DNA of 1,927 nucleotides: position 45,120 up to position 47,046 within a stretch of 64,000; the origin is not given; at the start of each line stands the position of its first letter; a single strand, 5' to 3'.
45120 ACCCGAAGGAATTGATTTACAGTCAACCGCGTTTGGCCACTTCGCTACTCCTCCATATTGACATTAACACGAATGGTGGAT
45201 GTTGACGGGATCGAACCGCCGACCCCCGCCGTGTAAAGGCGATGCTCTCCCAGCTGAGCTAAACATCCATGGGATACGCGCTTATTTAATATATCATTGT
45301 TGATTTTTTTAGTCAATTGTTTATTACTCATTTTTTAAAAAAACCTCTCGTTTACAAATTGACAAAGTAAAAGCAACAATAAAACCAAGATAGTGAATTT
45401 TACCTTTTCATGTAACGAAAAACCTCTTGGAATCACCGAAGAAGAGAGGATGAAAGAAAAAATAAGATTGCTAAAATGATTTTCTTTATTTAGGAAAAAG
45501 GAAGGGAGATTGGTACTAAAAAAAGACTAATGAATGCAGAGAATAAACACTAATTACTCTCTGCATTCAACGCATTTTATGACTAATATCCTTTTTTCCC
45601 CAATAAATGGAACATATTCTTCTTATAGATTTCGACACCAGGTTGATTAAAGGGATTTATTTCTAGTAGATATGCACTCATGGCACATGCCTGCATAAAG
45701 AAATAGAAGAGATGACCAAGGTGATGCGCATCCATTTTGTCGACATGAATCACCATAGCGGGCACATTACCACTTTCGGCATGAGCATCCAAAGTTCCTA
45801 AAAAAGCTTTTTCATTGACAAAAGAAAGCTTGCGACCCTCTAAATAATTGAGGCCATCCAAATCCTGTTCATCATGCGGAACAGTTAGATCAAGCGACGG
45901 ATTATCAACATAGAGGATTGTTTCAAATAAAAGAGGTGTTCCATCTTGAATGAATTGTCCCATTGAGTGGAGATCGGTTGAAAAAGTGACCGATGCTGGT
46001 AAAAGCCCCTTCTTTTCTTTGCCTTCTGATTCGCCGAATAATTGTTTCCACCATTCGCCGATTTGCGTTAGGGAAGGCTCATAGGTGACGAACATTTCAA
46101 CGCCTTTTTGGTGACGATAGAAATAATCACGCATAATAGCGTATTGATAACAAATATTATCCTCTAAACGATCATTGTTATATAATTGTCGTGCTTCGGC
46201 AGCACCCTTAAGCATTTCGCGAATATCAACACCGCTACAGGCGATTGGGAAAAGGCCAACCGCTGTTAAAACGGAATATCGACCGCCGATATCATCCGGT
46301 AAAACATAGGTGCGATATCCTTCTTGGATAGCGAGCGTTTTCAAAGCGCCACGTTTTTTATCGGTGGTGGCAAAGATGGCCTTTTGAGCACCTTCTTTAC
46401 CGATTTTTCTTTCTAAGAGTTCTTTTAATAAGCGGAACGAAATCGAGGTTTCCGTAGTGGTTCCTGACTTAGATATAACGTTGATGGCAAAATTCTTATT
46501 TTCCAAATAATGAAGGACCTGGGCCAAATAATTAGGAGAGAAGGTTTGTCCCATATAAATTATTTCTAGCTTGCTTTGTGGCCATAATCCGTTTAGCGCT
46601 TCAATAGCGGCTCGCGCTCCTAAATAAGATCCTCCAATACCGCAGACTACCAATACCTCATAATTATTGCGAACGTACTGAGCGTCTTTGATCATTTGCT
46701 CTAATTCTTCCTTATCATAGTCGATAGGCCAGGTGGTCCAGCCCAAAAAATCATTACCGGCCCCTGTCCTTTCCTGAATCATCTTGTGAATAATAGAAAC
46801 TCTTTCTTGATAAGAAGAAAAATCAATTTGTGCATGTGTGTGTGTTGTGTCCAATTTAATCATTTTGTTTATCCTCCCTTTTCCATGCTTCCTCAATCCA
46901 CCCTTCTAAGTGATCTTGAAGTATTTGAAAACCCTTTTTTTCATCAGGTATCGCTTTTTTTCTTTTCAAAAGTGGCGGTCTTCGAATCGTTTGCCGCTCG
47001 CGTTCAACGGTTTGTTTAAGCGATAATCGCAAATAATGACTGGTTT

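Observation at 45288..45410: Unannotated three-copy element at a near-fixed position upstream of housekeeping promoters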

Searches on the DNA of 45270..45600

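Call 44: search_rna_families(source=window, start=45270, end=45600, threshold=evalue, max_evalue=1)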
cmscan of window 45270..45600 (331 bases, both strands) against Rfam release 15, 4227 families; matches with E-value up to 1: 4.
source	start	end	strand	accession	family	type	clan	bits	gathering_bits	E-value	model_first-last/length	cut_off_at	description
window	45520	45580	+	RF00742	MIR162_1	Gene; miRNA;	CL00150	21.9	75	0.019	1-112/112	no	MIR162_1 microRNA precursor family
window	45531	45569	-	RF03623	mir-1252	Gene; miRNA;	-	20.8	70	0.41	1-65/65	no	mir-1252 microRNA precursor family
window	45513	45585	-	RF04164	MIR1507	Gene; miRNA;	-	16.3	73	0.58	1-107/107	no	MIR1507 microRNA precursor family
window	45392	45465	+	RF00736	mir-320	Gene; miRNA;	-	15.6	55.5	0.7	1-76/76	no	mir-320 microRNA precursor family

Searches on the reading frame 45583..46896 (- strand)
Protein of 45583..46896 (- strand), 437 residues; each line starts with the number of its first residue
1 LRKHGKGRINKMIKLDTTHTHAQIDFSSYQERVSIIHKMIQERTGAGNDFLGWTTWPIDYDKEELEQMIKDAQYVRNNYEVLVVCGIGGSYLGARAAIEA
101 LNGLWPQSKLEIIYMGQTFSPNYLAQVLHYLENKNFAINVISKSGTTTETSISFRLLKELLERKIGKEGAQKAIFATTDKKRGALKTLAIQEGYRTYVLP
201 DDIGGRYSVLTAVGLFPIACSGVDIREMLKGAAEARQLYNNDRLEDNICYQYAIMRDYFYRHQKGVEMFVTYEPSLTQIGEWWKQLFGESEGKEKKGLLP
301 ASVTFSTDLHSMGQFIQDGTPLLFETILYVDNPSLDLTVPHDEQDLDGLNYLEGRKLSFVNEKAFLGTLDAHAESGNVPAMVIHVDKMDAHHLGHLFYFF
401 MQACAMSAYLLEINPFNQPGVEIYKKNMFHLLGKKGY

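Call 25: search_protein_families(library=pfam, proteins=[window:45583-46896:-], max_evalue=0.01)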
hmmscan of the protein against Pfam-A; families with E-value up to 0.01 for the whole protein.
window:45583-46896:- (437 aa): 1 family
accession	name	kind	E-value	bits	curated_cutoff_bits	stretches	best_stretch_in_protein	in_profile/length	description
PF00342.24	PGI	-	2.6e-26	92.7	22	1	81-426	98-460/486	Phosphoglucose isomerase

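Call 27: find_homologous_proteins(query=window:45583-46896:-, max_evalue=1e-80)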
Query window:45583-46896:- (437 aa): 7999 proteins with E <= 1e-80 among 8000 candidates; the best 120 are listed.
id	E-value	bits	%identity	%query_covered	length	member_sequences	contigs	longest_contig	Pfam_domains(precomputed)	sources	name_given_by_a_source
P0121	1.7e-290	981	100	97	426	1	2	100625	PF00342.25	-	-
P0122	2.2e-259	879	88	97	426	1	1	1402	PF00342.25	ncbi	-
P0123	1.5e-253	859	86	97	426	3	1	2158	PF00342.25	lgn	-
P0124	1.3e-243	827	82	97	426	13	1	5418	PF00342.25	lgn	-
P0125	2.4e-242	822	82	97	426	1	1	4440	PF00342.25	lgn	-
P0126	4.5e-239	812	82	97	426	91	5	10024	PF00342.25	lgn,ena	-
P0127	1.4e-237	807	81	97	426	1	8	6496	PF00342.25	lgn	-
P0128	2.9e-237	806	80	97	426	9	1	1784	PF00342.25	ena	-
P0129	2.7e-236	802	81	97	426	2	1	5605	PF00342.25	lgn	-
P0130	1.6e-235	800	81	97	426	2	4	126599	PF00342.25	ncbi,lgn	-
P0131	8.5e-223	758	77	97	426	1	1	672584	PF00342.25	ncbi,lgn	-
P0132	1.6e-220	751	75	97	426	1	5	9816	PF00342.25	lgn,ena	-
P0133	2.9e-219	746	75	97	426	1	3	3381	PF00342.25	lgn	-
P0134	2.7e-216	737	73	97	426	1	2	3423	PF00342.25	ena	-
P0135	1.9e-215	734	73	97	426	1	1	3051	PF00342.25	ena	-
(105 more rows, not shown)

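Call 28: find_encoding_contigs(protein=P0121, flank=10000, max_places=6)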
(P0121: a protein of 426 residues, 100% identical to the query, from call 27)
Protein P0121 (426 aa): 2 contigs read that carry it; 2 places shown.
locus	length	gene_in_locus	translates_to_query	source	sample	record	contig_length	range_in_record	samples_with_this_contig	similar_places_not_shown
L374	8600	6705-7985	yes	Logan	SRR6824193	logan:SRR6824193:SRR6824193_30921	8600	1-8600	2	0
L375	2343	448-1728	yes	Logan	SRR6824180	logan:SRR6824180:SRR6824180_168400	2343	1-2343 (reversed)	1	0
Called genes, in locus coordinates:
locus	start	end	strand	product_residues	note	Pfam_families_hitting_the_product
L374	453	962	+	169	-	PF12833:HTH_18, PF00165:HTH_AraC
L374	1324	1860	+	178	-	-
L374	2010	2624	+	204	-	PF12464:Mac, PF25087:GMPPB_C (faint), PF00132:Hexapep, PF14602:Hexapep_2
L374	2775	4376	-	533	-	PF01676:Metalloenzyme, PF06415:iPGM_N, PF01663:Phosphodiest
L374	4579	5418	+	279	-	PF12710:HAD (weak)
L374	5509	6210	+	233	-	PF00483:NTP_transferase (weak), PF01128:IspD, PF12804:NTP_transf_3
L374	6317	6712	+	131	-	PF00575:S1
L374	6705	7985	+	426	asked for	PF00342:PGI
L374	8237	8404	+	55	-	-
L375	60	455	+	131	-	PF00575:S1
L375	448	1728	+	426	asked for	PF00342:PGI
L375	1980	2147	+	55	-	-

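Call 29: find_encoding_contigs(protein=P0130, flank=10000, max_places=3)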
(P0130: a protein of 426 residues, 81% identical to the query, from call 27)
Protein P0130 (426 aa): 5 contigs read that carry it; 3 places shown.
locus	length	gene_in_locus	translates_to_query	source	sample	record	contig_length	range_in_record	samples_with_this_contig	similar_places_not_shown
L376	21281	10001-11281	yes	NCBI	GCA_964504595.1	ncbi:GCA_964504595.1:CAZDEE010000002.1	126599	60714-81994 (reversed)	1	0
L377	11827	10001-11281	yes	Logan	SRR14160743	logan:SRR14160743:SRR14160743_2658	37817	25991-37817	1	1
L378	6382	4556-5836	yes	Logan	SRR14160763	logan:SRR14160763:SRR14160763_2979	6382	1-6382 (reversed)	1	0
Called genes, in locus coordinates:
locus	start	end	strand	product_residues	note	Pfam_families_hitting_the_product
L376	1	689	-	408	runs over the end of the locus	PF01553:Acyltransferase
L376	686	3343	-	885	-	PF03706:LPG_synthase_TM, PF13439:Glyco_transf_4, PF13579:Glyco_trans_4_4 (faint)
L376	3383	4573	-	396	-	PF13439:Glyco_transf_4, PF13579:Glyco_trans_4_4 (weak), PF00534:Glycos_transf_1, PF13692:Glyco_trans_1_4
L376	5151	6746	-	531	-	PF01676:Metalloenzyme, PF06415:iPGM_N, PF01663:Phosphodiest (weak)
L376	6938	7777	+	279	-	PF12710:HAD (weak)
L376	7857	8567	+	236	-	PF00483:NTP_transferase (weak), PF01128:IspD, PF12804:NTP_transf_3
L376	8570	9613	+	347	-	PF08240:ADH_N, PF00107:ADH_zinc_N (weak)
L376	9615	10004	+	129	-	PF00575:S1, PF23459:S1_RRP5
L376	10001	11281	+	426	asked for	PF00342:PGI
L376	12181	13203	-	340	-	-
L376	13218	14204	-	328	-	-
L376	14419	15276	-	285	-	PF04991:LicD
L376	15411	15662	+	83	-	PF01106:NifU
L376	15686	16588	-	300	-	PF27663:Spore_coat_YutH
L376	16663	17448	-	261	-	PF00459:Inositol_P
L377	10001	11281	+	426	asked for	PF00342:PGI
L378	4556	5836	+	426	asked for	PF00342:PGI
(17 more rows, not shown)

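Call 50: find_encoding_contigs(protein=P0123, flank=2000, max_places=2)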
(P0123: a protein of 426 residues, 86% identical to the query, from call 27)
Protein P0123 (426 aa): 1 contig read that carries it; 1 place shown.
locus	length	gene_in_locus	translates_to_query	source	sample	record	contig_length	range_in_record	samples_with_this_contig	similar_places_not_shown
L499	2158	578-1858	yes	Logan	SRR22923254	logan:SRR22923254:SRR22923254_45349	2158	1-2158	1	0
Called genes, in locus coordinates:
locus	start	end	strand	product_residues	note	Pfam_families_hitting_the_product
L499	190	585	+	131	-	PF00575:S1, PF23459:S1_RRP5 (weak)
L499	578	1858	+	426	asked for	PF00342:PGI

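Call 51: find_encoding_contigs(protein=P0124, flank=3000, max_places=2)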
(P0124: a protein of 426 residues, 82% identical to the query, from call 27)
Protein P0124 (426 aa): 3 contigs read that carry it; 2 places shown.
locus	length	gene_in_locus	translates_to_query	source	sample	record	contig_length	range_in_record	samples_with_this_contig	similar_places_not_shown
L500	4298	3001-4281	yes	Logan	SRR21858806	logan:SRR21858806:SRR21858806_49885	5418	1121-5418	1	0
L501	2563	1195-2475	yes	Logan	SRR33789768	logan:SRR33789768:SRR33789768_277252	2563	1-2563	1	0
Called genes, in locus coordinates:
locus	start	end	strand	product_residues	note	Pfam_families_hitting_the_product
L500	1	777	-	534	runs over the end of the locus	PF01676:Metalloenzyme, PF06415:iPGM_N, PF01663:Phosphodiest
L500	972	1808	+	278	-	PF12710:HAD (weak)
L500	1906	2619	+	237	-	PF01128:IspD, PF12804:NTP_transf_3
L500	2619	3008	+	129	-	PF00575:S1, PF23459:S1_RRP5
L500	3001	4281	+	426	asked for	PF00342:PGI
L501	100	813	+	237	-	PF01128:IspD, PF12804:NTP_transf_3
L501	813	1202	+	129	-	PF00575:S1, PF23459:S1_RRP5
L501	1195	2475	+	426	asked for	PF00342:PGI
